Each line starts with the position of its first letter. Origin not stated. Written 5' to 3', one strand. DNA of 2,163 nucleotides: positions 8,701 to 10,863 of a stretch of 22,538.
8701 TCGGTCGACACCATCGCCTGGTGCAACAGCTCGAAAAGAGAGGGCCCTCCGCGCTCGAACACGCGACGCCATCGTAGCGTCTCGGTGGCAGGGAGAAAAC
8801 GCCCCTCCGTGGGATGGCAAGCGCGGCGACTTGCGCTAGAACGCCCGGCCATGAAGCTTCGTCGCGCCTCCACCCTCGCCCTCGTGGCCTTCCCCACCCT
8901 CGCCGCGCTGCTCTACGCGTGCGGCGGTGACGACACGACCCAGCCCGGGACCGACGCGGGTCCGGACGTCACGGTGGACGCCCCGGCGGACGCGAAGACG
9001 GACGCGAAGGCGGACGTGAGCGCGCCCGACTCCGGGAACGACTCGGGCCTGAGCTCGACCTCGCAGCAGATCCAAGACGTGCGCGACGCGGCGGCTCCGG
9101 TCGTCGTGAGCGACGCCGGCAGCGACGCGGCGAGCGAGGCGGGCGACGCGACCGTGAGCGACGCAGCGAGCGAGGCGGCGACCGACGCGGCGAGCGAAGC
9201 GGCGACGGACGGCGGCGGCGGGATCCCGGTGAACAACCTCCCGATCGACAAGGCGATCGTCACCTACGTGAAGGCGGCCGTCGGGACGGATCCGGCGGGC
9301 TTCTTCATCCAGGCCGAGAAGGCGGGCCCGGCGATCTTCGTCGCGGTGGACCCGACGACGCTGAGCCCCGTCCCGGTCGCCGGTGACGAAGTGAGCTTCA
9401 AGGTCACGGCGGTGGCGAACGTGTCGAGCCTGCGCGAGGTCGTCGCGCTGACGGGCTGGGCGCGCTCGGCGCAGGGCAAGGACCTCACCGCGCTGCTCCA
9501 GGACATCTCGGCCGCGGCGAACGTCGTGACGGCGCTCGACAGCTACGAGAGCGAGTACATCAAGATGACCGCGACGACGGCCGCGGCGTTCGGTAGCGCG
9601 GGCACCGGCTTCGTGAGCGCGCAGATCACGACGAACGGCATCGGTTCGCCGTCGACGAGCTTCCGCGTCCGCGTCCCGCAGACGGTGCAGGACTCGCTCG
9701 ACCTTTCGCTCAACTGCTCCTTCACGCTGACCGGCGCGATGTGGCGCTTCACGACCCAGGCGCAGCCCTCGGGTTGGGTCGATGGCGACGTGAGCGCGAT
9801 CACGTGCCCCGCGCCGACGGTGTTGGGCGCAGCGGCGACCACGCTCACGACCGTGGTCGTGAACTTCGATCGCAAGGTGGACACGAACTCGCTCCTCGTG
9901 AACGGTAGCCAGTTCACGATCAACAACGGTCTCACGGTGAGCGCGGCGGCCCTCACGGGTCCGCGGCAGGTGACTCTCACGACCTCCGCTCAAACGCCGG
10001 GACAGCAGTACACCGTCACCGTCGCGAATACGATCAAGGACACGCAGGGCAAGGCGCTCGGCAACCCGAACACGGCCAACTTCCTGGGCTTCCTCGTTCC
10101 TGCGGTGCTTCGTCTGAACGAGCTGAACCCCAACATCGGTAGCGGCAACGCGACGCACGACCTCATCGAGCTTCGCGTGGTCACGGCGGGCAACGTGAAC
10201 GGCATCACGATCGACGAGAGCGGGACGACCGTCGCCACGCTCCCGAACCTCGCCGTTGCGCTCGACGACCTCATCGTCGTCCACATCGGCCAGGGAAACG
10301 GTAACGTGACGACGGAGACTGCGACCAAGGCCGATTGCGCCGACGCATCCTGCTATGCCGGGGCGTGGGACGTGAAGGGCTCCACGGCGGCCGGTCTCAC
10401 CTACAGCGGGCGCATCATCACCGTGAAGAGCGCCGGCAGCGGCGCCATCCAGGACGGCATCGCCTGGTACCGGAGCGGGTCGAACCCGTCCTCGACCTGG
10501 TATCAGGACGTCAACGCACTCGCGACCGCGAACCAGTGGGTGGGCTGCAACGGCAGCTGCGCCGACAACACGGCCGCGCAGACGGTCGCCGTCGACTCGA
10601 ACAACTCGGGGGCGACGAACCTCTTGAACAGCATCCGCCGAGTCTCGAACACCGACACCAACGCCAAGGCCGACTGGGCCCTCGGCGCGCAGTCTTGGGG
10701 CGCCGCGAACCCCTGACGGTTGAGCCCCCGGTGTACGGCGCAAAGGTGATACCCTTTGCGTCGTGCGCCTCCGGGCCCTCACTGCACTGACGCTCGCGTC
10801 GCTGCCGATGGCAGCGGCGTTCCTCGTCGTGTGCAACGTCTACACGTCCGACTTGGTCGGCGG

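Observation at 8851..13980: Cluster of four lipoprotein genes, one with a Big_5 Ig + lamin-tail domain architecture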

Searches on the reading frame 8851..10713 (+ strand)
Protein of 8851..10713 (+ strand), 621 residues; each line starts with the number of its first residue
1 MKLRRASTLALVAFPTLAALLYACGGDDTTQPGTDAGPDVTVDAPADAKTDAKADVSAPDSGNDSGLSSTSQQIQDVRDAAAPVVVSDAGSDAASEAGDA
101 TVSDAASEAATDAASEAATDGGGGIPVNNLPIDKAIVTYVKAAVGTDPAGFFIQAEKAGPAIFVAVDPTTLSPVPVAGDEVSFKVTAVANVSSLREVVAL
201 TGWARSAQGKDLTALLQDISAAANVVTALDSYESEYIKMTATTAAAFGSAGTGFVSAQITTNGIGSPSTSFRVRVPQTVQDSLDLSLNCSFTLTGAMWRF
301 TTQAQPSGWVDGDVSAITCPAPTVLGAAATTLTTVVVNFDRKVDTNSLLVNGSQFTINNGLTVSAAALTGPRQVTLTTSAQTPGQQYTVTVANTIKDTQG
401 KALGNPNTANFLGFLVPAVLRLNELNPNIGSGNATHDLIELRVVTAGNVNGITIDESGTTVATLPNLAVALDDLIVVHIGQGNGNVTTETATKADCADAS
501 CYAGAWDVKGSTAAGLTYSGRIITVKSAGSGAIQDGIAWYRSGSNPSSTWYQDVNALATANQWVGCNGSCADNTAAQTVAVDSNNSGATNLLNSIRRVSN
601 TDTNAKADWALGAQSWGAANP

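Call 7: search_protein_families(library=pfam, proteins=[window:8851-10713:+], max_evalue=0.1)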
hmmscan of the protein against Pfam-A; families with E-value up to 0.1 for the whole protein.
window:8851-10713:+ (621 aa): 1 family
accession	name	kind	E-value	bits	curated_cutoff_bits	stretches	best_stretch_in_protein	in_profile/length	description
PF13205.12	Big_5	-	2.3e-06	28.7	23.6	1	328-411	17-103/105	Bacterial Ig-like domain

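Call 8: search_protein_families(library=ncbifam, proteins=[window:8851-10713:+], max_evalue=0.1)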
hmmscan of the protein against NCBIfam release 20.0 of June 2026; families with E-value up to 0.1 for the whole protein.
window:8851-10713:+ (621 aa): 1 family
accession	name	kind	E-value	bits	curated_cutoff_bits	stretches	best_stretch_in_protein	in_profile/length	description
NF002533.0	PRK02047.1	equivalog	0.088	12.9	139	0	329-367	41-79/102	hypothetical protein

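Call 24: find_homologous_proteins(query=window:8851-10713:+)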
Query window:8851-10713:+ (621 aa): 83 proteins with E <= 0.001 among 8000 candidates.
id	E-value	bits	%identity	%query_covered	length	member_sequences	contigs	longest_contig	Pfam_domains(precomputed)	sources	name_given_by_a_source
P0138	0.0e+0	1320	100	100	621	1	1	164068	PF13205.13,PF26342.1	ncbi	-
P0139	2.8e-279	946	74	100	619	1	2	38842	PF13205.13,PF26342.1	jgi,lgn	jgi:hypothetical protein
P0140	2.2e-267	907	71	100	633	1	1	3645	PF26342.1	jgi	jgi:hypothetical protein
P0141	7.3e-253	859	70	100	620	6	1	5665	PF26342.1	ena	-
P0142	6.3e-228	776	65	98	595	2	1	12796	PF26342.1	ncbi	ncbi:hypothetical protein BH09MYX1_BH09MYX1_39340 [soil metagenome]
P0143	1.4e-223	762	62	100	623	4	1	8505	PF26342.1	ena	-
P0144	5.2e-212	724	59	100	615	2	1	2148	PF26342.1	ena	-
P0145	1.9e-180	620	55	100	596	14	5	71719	PF26342.1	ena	-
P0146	7.4e-158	545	51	97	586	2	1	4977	PF26342.1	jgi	jgi:hypothetical protein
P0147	2.6e-149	517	48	100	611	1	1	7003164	PF26342.1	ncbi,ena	-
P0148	8.7e-142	492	49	85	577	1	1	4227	PF26342.1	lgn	-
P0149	5.1e-141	490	55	72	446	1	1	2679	PF26342.1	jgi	jgi:hypothetical protein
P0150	2.0e-134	468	45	97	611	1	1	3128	PF26342.1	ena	-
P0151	5.2e-132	460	44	97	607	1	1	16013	PF26342.1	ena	-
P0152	5.3e-132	460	48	79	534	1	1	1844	PF26342.1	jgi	jgi:hypothetical protein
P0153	4.8e-130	453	44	98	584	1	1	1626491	PF26342.1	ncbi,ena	-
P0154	2.5e-129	451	45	100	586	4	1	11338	PF26342.1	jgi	jgi:hypothetical protein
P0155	3.2e-129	451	45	96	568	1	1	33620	PF13205.13,PF26342.1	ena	-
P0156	8.9e-129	449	45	99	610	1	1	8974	PF13205.13,PF26342.1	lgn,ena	-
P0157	1.0e-128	449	44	95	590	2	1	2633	PF26342.1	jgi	-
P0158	1.3e-128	449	44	97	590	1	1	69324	PF26342.1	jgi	jgi:hypothetical protein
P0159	9.3e-128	446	46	97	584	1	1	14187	PF26342.1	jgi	jgi:hypothetical protein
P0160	3.9e-127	444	43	99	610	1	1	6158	PF26342.1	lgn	-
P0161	5.8e-125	437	45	97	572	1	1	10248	PF26342.1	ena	-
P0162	9.4e-124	433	44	97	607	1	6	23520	PF26342.1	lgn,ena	-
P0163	6.8e-122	426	43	99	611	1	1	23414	PF13205.13,PF26342.1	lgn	-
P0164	9.7e-120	419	42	97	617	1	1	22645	PF26342.1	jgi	jgi:hypothetical protein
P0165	1.3e-118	416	42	95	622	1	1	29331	PF26342.1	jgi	jgi:hypothetical protein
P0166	1.9e-117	412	47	79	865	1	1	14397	PF26342.1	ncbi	-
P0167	7.9e-115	403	43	97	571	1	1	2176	PF26342.1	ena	-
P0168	7.7e-114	400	44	94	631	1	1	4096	PF13205.13,PF26342.1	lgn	-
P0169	1.7e-112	395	46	82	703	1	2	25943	PF13205.13,PF26342.1,PF07705.18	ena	-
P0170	1.5e-102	363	42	79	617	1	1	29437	PF26342.1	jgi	jgi:hypothetical protein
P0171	1.1e-100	356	44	82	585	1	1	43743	PF13205.13,PF26342.1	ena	-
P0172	3.6e-100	355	45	82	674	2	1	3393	PF26342.1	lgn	-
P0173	1.4e-98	349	42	79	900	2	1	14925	PF26342.1,PF13287.13,PF13290.14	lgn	-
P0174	6.1e-97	344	41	85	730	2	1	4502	PF13205.13,PF26342.1,PF26198.1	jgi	-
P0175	2.1e-94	336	48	64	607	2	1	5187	PF13205.13,PF26342.1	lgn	-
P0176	4.5e-94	335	41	96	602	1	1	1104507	PF13205.13,PF26342.1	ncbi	ncbi:MAG: Ig-like domain-containing protein [Kofleriaceae bacterium]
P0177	5.4e-94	334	41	79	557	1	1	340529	PF26342.1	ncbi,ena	-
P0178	1.0e-93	333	41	84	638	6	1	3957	PF13205.13,PF26342.1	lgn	-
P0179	4.4e-93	331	43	79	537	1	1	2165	PF26342.1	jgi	jgi:hypothetical protein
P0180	2.7e-91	325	40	79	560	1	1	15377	PF13205.13,PF26342.1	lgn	-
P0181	9.7e-91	324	43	77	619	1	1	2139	PF13205.13,PF26342.1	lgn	-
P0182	3.4e-90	322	40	84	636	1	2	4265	PF13205.13,PF26342.1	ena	-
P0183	4.3e-90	321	40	79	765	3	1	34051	PF26342.1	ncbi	-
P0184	9.7e-89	317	-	-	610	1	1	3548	PF26342.1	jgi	-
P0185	1.9e-88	316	41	81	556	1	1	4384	PF13205.13,PF26342.1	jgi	jgi:hypothetical protein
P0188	5.0e-88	315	41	79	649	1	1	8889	PF26342.1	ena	-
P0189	6.1e-88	314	41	81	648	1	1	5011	PF26342.1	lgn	-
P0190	2.1e-86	309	41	79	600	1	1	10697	PF13205.13,PF26342.1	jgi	-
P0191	1.4e-84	303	41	79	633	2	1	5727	PF13205.13,PF26342.1,PF04234.19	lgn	-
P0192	1.4e-84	303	39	79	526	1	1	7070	PF26342.1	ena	-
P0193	1.8e-84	303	41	81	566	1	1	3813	PF26342.1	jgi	jgi:hypothetical protein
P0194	7.3e-81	291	39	78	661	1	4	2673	PF26342.1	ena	-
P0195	1.6e-80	290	38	82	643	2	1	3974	PF26342.1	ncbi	-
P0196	6.1e-80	288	39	87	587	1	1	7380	PF26342.1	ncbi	ncbi:MAG: hypothetical protein ABI678_03135 [Kofleriaceae bacterium]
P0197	7.9e-80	288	39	78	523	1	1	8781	PF13205.13,PF26342.1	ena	-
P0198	4.9e-79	285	39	82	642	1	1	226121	PF26342.1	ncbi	ncbi:MAG: Ig-like domain-containing protein [Polyangiaceae bacterium]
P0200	1.3e-78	283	38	79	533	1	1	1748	PF13205.13,PF26342.1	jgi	-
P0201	3.2e-76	276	39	79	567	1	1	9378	PF13205.13,PF26342.1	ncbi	ncbi:MAG: Ig-like domain-containing protein [Kofleriaceae bacterium]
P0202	1.3e-75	274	43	75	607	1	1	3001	PF13205.13,PF26342.1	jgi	jgi:hypothetical protein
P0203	1.2e-71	261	41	63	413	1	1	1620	PF13205.13,PF26342.1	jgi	jgi:hypothetical protein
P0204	3.1e-71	259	45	67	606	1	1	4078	PF13205.13,PF00932.26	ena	-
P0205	2.8e-69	253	44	50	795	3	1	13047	PF13205.13,PF00932.26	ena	-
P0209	6.3e-60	222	43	48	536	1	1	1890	PF13205.13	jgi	jgi:Bacterial Ig-like domain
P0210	1.8e-59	220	33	90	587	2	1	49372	PF26342.1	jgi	jgi:hypothetical protein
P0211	2.0e-56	210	39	64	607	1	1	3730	PF13205.13,PF00932.26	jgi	jgi:hypothetical protein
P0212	5.8e-56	209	35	81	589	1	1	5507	PF13205.13,PF26342.1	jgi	jgi:hypothetical protein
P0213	6.8e-50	189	41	60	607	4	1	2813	PF13205.13,PF00932.26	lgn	-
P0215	6.5e-47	179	41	50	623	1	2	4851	PF13205.13,PF00932.26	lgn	-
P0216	1.5e-46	178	38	58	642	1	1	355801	PF13205.13,PF00932.26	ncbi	ncbi:MAG: Ig-like domain-containing protein [Pseudomonadota bacterium]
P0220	1.2e-11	62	38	36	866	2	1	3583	PF13205.13,PF00932.26,PF00041.28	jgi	-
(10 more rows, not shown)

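Call 30: search_solved_structures(query=A3, max_evalue=1)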
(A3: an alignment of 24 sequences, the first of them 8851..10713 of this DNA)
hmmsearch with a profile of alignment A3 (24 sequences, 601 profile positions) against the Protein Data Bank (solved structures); distinct sequences matched with E-value up to 1: 0.

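Call 43: find_encoding_contigs(protein=P0138, flank=10000, max_places=3)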
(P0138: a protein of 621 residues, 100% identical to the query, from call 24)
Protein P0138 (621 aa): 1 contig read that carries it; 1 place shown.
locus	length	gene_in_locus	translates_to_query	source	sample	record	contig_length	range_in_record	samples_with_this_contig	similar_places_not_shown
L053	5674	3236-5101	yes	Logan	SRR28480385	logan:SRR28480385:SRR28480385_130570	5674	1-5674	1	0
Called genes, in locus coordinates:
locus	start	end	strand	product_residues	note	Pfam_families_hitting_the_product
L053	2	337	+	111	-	?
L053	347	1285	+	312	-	-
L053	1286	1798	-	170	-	PF03073:TspO_MBR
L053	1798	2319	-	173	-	-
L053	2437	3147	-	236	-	PF13489:Methyltransf_23, PF01209:Ubie_methyltran, PF02353:CMAS (weak), PF08241:Methyltransf_11, PF08242:Methyltransf_12, PF13649:Methyltransf_25, PF13847:Methyltransf_31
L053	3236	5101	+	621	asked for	PF13205:Big_5 (weak), PF26342:TP_1001_2nd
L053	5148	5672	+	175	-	?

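Call 48: find_encoding_contigs(protein=P0153, flank=6000, max_places=2)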
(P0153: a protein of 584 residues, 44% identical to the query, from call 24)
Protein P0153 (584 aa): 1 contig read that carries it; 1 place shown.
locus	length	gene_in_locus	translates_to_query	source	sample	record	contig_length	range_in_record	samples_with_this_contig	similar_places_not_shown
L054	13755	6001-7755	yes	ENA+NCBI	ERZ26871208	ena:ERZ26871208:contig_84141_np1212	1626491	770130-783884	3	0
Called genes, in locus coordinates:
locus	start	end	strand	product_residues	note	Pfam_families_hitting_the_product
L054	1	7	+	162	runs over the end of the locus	PF04391:DUF533, PF05099:TerB (faint)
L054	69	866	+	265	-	PF00106:adh_short, PF13460:NAD_binding_10 (faint), PF13561:adh_short_C2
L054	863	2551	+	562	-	PF00069:Pkinase, PF07714:PK_Tyr_Ser-Thr, PF00027:cNMP_binding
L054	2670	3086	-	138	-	PF07366:SnoaL, PF12680:SnoaL_2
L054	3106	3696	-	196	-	PF00440:TetR_N, PF16859:TetR_C_11 (weak), PF13977:TetR_C_6 (weak), PF16925:TetR_C_13, PF21993:TetR_C_13_2 (weak)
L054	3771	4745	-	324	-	-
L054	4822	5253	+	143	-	-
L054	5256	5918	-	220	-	PF01209:Ubie_methyltran, PF13489:Methyltransf_23, PF02353:CMAS, PF13847:Methyltransf_31, PF08241:Methyltransf_11, PF08242:Methyltransf_12, PF13649:Methyltransf_25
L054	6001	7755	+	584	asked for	PF26342:TP_1001_2nd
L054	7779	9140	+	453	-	-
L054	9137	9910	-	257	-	PF07719:TPR_2 (faint), PF13428:TPR_14 (faint), PF00515:TPR_1 (faint), PF13181:TPR_8 (faint), PF13414:TPR_11 (faint), PF14559:TPR_19 (weak), PF13432:TPR_16 (weak)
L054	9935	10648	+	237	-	-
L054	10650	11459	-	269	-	PF01553:Acyltransferase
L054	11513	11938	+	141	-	PF01878:EVE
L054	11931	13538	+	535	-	PF02985:HEAT (faint), PF13646:HEAT_2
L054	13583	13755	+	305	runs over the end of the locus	PF16697:Yop-YscD_cpl, PF00498:FHA, PF00990:GGDEF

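Call 49: find_encoding_contigs(protein=P0176, flank=6000, max_places=2)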
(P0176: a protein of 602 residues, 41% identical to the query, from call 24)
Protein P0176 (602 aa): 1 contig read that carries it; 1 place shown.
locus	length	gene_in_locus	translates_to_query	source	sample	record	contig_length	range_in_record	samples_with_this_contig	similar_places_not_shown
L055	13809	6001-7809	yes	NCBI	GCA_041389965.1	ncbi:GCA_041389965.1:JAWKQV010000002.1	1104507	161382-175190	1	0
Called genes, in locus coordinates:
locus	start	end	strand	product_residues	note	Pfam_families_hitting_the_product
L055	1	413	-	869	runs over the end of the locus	PF00069:Pkinase, PF07714:PK_Tyr_Ser-Thr, PF08308:PEGA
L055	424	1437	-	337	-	-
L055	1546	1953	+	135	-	PF00072:Response_reg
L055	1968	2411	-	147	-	-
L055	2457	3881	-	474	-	PF18042:ORF_12_N, PF13354:Beta-lactamase2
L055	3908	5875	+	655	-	PF14312:FG-GAP_2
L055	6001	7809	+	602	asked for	PF13205:Big_5 (weak), PF26342:TP_1001_2nd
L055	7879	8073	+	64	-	-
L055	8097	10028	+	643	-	-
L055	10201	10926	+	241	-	PF00571:CBS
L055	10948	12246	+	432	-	PF02550:AcetylCoA_hydro, PF13336:AcetylCoA_hyd_C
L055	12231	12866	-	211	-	-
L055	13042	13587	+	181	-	-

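Call 50: find_encoding_contigs(protein=P0198, flank=6000, max_places=2)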
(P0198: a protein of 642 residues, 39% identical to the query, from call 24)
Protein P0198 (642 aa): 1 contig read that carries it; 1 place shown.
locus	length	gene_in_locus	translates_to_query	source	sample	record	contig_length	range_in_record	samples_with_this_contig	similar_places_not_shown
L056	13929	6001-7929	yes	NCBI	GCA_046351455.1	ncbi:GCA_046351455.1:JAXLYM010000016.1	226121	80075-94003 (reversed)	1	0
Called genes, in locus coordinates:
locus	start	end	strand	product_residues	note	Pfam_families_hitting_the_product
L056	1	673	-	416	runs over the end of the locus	PF00815:Histidinol_dh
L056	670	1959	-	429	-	PF00977:His_biosynth, PF01502:PRA-CH, PF01503:PRA-PH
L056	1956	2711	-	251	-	PF00977:His_biosynth, PF00478:IMPDH (faint), PF01207:Dus (weak), PF02581:TMP-TENI (faint), PF05690:ThiG (faint), PF01180:DHO_dh (faint), PF04309:G3P_antiterm (faint), PF03060:NMO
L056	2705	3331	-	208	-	PF00117:GATase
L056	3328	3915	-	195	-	PF00475:IGPD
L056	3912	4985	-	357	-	PF00155:Aminotran_1_2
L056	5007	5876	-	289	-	PF01634:HisG, PF08029:HisG_C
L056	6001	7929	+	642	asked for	PF26342:TP_1001_2nd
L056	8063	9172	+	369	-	PF02558:ApbA, PF08546:ApbA_C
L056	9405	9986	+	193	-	-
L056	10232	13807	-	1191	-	PF13620:CarboxypepD_reg (faint)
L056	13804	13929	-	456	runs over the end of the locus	-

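Call 73: search_protein_families(library=pfam, proteins=[L054:9935-10645:+], max_evalue=0.01)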
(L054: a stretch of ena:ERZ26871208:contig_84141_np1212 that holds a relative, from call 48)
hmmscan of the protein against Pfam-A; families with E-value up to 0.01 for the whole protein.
L054:9935-10645:+ (237 aa): 0 families
